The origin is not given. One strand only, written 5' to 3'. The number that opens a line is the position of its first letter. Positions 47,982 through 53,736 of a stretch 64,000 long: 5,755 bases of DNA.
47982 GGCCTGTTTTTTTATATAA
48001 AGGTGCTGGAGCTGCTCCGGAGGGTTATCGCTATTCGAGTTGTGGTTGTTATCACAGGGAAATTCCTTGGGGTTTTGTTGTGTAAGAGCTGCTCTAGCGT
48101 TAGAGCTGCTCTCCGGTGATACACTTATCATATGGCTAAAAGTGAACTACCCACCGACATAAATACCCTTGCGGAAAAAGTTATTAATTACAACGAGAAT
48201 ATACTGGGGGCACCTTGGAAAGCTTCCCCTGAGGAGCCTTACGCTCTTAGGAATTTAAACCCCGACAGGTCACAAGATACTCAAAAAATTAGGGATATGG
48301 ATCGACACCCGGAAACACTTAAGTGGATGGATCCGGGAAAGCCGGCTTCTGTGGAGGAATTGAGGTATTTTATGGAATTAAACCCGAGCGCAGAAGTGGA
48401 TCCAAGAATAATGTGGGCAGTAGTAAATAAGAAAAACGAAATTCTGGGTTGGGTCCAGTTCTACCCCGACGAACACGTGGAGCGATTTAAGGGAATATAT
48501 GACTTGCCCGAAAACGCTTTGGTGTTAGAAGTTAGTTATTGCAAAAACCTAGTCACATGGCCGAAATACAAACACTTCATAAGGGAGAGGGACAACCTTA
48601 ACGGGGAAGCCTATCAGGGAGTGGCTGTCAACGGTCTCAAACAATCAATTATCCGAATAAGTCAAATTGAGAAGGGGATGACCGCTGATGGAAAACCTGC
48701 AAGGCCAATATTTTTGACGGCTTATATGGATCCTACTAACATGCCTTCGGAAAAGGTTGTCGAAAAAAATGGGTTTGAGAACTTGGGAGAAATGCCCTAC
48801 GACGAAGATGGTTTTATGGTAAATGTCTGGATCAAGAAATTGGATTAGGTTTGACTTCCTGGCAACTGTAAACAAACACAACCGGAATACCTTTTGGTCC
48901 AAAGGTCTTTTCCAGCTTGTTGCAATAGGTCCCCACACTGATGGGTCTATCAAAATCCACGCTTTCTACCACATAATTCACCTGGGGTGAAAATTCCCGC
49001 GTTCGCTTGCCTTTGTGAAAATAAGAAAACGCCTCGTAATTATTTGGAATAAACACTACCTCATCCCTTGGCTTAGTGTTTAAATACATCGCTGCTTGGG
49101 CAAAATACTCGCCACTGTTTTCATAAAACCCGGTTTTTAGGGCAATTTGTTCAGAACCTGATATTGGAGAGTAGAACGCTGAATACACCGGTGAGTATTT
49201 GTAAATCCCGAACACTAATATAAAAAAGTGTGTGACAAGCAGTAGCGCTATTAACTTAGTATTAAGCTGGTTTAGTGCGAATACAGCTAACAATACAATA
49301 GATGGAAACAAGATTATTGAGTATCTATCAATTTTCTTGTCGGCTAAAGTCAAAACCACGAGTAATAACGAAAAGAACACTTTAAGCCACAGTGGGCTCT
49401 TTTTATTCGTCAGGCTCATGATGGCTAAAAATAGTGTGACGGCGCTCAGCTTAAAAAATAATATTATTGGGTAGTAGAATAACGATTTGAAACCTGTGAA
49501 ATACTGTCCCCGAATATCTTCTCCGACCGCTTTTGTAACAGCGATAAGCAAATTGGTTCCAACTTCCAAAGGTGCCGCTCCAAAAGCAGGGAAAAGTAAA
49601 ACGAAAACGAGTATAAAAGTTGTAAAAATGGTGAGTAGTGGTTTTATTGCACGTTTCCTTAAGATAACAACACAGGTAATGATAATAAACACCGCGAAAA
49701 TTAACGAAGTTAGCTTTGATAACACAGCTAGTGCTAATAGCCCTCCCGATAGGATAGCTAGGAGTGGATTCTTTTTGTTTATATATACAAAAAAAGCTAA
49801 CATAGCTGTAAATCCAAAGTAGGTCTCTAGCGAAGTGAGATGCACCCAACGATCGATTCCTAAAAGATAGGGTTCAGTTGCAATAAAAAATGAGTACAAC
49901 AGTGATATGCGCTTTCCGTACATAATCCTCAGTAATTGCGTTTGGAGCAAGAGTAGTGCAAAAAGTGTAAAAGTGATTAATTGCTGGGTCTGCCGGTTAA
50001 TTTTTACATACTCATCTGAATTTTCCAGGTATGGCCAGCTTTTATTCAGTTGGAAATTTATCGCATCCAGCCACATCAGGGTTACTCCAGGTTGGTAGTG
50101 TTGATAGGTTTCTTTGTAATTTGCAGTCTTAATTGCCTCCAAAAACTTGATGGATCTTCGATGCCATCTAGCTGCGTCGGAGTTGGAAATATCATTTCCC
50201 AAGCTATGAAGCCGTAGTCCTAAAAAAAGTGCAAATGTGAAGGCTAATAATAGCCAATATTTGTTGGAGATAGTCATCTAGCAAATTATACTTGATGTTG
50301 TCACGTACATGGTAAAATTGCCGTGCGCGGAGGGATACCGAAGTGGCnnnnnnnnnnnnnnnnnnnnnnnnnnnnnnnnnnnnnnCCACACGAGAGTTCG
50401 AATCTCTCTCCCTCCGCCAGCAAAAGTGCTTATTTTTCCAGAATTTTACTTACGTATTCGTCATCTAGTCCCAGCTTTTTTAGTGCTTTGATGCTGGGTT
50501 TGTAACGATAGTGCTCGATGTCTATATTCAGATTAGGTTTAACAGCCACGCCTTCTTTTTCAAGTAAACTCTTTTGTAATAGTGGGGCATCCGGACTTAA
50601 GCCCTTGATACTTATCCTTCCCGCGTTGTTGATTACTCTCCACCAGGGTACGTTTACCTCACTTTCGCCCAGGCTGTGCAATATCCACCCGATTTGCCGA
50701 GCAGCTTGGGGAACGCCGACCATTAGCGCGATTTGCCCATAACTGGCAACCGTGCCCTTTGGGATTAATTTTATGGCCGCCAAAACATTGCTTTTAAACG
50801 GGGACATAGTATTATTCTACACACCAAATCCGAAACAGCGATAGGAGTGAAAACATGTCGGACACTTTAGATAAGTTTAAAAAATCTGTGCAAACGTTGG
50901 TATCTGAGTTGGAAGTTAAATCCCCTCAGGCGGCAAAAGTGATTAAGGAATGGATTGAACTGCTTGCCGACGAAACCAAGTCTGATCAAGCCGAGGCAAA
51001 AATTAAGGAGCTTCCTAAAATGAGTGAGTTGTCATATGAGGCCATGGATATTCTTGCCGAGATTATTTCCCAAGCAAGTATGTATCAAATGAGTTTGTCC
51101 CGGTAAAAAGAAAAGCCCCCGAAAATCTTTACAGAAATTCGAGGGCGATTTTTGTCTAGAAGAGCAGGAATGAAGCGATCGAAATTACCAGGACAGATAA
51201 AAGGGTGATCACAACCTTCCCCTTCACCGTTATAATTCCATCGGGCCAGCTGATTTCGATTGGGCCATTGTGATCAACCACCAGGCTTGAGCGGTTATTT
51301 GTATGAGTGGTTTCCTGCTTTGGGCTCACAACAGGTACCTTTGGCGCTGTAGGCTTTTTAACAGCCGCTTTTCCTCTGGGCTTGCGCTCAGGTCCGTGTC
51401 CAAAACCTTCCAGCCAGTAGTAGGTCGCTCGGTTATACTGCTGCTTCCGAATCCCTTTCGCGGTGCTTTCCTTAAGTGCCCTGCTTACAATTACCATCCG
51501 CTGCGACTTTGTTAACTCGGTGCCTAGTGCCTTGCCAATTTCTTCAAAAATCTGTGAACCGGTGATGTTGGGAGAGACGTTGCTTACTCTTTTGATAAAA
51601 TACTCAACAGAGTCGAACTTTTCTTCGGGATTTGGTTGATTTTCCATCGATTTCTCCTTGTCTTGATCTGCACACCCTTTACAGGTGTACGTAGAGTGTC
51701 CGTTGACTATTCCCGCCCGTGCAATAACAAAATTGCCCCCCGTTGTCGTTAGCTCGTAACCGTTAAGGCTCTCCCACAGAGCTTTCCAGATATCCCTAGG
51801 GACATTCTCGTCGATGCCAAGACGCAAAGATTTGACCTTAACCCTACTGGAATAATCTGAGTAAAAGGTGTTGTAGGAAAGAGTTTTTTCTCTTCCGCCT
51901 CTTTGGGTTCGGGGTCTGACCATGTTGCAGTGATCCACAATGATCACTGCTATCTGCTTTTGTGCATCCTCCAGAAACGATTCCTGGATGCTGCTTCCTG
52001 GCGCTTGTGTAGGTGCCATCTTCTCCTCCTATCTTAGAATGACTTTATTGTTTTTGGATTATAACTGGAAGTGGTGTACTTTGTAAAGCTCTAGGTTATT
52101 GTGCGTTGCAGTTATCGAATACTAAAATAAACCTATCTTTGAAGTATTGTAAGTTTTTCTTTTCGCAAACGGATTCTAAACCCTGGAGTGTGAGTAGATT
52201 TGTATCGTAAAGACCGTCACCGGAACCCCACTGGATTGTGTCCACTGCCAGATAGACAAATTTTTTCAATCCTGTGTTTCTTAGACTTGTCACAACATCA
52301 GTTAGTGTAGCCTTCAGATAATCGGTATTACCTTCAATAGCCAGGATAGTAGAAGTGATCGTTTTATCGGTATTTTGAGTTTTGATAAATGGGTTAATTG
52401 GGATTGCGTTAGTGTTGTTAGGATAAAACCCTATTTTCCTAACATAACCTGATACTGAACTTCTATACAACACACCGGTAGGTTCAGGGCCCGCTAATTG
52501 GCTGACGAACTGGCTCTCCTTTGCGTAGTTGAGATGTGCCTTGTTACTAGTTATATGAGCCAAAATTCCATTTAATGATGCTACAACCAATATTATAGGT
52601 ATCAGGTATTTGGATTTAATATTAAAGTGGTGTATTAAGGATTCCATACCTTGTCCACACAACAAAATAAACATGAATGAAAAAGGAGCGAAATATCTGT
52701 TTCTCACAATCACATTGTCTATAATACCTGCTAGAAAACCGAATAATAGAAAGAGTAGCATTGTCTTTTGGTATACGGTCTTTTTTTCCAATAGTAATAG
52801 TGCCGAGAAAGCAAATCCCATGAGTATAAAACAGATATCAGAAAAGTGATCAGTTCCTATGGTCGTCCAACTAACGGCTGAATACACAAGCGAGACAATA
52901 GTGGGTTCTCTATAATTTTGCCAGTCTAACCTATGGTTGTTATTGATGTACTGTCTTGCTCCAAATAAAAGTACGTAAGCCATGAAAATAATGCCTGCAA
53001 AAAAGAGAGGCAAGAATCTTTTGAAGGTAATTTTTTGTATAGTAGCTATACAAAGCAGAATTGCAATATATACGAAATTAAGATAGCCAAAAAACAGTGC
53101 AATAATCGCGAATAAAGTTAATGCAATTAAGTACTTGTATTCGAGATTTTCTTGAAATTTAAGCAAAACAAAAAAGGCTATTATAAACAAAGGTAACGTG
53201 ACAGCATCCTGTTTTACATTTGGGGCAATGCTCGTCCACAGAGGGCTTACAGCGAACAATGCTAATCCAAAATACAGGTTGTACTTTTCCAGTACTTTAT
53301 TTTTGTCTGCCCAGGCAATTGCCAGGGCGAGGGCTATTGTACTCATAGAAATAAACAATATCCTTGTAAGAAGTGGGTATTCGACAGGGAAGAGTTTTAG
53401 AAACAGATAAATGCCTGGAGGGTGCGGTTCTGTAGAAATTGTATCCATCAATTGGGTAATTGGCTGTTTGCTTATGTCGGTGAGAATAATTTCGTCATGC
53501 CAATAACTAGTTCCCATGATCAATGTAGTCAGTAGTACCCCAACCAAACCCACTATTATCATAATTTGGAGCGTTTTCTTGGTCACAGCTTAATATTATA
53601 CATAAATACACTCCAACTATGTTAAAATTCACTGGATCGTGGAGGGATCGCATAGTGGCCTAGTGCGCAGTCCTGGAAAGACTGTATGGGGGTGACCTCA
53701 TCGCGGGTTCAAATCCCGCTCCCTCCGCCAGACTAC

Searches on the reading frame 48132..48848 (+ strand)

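Call 8: search_protein_families(library=pfam, proteins=[window:48132-48848:+], max_evalue=0.001)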
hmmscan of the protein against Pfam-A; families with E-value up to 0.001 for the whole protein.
window:48132-48848:+ (238 aa): 1 family
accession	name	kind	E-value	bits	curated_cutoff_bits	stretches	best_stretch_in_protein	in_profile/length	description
PF13302.13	Acetyltransf_3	-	4e-07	31.2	25.4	0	43-117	5-78/138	Acetyltransferase (GNAT) domain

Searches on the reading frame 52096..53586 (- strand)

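Call 8: search_protein_families(library=pfam, proteins=[window:52096-53586:-], max_evalue=0.001)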
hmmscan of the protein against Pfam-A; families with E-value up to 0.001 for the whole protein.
window:52096-53586:- (496 aa): 1 family
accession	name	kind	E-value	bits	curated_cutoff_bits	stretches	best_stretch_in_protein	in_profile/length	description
PF13231.12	PMT_2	-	0.0004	21.1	26.1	1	59-205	6-154/160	Dolichyl-phosphate-mannose-protein mannosyltransferase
